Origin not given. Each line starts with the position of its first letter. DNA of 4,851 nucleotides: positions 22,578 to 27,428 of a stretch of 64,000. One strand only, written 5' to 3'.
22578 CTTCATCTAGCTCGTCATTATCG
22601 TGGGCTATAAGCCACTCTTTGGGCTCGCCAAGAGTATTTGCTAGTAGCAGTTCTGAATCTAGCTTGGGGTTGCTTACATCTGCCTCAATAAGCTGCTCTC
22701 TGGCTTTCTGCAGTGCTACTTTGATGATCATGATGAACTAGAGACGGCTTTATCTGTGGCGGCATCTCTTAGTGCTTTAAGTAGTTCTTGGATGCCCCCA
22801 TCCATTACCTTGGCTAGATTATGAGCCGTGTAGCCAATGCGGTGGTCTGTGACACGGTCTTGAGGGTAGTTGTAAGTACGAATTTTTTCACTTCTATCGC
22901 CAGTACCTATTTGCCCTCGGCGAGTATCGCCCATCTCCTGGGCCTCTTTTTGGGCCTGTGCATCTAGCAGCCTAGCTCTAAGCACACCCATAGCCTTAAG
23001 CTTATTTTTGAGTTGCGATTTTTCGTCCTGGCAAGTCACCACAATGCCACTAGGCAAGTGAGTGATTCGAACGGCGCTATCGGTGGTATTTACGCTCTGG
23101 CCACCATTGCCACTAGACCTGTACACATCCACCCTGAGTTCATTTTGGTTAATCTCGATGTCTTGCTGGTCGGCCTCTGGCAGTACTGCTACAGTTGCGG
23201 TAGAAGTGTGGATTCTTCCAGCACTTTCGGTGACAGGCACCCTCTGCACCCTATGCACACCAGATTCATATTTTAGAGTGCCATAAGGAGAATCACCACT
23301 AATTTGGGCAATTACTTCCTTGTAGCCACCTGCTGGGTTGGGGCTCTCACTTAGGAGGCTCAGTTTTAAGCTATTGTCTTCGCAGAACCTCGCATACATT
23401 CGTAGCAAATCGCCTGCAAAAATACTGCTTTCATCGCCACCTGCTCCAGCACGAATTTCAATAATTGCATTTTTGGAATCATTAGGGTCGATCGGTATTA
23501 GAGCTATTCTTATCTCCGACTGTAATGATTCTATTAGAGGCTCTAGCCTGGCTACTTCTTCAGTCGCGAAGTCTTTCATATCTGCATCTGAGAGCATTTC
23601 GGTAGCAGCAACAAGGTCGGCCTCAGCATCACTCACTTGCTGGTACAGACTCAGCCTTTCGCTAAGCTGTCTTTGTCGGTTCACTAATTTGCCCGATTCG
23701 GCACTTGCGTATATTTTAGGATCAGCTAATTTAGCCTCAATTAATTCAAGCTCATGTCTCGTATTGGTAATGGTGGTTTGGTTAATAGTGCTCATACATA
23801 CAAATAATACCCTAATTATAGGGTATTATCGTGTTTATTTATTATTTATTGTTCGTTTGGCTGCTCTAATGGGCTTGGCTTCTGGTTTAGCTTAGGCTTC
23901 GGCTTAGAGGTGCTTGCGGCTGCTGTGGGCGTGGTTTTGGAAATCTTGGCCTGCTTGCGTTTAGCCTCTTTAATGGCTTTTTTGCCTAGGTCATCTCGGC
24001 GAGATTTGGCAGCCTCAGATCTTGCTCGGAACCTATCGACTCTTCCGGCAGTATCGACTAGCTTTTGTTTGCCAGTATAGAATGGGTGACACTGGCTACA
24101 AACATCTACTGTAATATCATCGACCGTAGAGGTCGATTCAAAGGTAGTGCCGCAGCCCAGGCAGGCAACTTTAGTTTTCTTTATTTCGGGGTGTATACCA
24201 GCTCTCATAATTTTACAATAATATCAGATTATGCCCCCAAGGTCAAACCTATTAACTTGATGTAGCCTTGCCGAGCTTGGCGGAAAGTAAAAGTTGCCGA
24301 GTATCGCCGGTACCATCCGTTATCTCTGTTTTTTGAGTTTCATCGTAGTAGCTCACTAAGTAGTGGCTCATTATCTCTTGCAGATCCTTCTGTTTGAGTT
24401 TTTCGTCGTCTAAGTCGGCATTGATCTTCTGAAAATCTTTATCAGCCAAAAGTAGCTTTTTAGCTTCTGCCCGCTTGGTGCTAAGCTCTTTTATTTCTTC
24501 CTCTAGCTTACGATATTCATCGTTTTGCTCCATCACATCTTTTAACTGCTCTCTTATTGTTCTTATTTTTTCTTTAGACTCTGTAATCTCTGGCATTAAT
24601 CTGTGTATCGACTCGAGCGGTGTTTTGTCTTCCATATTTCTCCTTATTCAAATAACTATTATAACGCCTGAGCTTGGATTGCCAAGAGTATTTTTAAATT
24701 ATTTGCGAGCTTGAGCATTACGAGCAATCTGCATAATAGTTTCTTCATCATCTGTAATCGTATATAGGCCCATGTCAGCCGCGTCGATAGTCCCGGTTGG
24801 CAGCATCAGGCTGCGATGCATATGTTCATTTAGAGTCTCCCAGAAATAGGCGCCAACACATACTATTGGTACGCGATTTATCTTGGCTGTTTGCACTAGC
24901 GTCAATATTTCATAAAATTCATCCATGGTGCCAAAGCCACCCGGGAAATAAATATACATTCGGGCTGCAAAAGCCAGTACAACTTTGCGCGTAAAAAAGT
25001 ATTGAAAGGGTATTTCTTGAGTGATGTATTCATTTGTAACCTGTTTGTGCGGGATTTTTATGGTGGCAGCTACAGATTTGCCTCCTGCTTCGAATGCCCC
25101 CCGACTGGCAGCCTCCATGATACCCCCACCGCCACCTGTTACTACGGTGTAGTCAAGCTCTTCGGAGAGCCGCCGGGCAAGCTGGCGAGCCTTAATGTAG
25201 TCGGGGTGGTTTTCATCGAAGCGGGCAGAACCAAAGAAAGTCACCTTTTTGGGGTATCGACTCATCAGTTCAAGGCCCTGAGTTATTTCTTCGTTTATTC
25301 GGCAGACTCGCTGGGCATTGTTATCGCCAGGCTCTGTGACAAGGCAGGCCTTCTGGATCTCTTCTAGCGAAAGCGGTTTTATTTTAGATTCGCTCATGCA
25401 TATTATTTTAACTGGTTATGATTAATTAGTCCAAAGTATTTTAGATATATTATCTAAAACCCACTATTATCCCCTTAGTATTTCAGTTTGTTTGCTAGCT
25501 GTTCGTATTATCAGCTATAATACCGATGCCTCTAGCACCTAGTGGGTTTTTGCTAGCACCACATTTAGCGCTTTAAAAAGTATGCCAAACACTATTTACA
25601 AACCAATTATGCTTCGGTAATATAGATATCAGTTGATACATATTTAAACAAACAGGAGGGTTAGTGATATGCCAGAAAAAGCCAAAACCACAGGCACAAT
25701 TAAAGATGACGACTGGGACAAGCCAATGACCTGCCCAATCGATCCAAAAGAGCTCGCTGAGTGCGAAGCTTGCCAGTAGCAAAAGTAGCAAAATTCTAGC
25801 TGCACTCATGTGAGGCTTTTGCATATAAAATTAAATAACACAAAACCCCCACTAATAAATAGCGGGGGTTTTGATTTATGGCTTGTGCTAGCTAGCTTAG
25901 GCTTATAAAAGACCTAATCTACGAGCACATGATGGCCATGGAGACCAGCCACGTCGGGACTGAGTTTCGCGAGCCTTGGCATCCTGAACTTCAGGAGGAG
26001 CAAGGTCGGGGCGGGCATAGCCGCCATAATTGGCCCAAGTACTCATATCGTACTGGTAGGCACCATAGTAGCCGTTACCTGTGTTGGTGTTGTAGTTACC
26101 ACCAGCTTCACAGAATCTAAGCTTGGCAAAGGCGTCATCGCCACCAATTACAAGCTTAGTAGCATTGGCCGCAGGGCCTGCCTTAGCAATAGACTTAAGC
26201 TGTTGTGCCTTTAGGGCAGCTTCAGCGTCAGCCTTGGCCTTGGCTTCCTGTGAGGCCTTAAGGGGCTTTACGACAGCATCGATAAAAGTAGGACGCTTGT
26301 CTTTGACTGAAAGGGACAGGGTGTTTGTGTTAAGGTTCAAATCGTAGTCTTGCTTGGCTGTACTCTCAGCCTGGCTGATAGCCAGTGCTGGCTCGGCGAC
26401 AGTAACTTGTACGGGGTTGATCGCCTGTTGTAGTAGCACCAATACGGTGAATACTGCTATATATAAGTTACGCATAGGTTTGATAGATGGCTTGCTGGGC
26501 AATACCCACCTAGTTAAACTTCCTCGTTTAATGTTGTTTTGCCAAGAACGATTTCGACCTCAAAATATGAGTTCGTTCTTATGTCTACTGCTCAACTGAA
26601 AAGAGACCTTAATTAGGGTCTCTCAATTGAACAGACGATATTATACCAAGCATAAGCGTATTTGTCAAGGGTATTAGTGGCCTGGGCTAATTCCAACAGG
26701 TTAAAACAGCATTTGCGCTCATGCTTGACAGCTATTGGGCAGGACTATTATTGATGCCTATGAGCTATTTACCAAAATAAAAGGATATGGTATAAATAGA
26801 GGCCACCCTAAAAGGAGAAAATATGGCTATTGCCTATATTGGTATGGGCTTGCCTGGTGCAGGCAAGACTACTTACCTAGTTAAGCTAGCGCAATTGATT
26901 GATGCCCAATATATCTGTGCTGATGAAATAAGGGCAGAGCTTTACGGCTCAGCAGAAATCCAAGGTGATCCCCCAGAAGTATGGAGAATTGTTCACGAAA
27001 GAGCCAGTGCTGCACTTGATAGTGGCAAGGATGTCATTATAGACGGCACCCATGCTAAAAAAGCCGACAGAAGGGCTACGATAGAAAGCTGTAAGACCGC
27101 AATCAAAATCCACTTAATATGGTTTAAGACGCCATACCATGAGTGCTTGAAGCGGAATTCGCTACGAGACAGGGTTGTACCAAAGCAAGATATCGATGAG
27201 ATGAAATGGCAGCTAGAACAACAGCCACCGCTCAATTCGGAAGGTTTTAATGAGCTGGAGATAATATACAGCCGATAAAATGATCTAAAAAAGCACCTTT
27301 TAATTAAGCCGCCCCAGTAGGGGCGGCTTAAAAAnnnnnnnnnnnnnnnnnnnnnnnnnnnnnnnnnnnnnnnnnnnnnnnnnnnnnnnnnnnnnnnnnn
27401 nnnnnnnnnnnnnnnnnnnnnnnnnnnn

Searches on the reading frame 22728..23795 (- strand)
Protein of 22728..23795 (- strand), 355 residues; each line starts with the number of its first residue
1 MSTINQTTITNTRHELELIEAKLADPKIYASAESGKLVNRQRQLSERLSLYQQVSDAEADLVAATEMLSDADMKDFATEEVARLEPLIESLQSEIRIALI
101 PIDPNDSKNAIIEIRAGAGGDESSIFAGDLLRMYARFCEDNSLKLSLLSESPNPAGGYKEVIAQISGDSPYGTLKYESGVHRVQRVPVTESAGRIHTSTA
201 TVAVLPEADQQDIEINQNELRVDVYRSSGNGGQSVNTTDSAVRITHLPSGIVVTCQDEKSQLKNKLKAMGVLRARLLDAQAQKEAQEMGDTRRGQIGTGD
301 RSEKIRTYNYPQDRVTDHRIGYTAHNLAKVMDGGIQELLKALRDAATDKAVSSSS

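Call 42: search_protein_families(library=pfam, proteins=[window:22728-23795:-], max_evalue=0.0001)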
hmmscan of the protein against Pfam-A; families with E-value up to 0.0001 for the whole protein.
window:22728-23795:- (355 aa): 2 families
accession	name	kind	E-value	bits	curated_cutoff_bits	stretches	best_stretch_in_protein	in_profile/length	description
PF03462.23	PCRF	-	1.3e-64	218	24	1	14-202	3-194/194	PCRF domain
PF00472.26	RF-1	-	9.5e-42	142.1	35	1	210-319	2-116/116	RF-1 domain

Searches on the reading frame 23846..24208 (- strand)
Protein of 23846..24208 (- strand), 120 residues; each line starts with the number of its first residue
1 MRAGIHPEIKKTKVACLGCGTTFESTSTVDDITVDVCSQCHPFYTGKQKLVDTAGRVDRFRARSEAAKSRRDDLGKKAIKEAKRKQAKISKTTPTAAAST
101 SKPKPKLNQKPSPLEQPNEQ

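Call 42: search_protein_families(library=pfam, proteins=[window:23846-24208:-], max_evalue=0.0001)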
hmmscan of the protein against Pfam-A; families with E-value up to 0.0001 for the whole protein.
window:23846-24208:- (120 aa): 2 families
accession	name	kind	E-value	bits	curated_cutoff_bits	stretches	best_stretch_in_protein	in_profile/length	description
PF01197.23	Ribosomal_L31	-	1.2e-28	99.5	27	1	1-63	1-63/65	Ribosomal protein L31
PF24445.1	DUF7564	-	1e-05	26.3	32.2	1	10-81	2-71/76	Family of unknown function (DUF7564)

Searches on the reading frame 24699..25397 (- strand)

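Call 42: search_protein_families(library=pfam, proteins=[window:24699-25397:-], max_evalue=0.0001)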
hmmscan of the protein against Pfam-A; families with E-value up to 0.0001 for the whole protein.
window:24699-25397:- (232 aa): 2 families
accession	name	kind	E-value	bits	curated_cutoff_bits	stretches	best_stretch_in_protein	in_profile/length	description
PF03641.19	Lysine_decarbox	-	9.1e-26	91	27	1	94-223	1-129/131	Possible lysine decarboxylase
PF18306.6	LDcluster4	-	2.5e-13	50.3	26.3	1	51-162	3-111/151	SLOG cluster4 family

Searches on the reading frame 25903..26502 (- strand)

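Call 42: search_protein_families(library=pfam, proteins=[window:25903-26502:-], max_evalue=0.0001)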
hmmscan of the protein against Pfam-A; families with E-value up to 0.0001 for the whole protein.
window:25903-26502:- (199 aa): 1 family
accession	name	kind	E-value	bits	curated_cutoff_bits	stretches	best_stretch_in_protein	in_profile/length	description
PF06737.19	Transglycosylas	-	1.3e-19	71.1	27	1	126-192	8-77/77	Transglycosylase-like domain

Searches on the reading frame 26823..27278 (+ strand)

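Call 42: search_protein_families(library=pfam, proteins=[window:26823-27278:+], max_evalue=0.0001)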
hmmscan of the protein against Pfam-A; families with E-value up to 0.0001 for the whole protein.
window:26823-27278:+ (151 aa): 4 families
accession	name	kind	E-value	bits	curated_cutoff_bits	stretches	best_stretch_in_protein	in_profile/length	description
PF13671.12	AAA_33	-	5.6e-19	69.3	27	1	8-132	5-141/143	AAA domain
PF13207.12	AAA_17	-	2.2e-06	28.4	27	1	8-117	1-125/136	AAA domain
PF13238.12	AAA_18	-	1.9e-05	25.5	29.4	1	8-117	4-113/128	AAA domain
PF06414.18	Zeta_toxin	-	1.9e-05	24.7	22.3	0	9-131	23-166/199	Zeta toxin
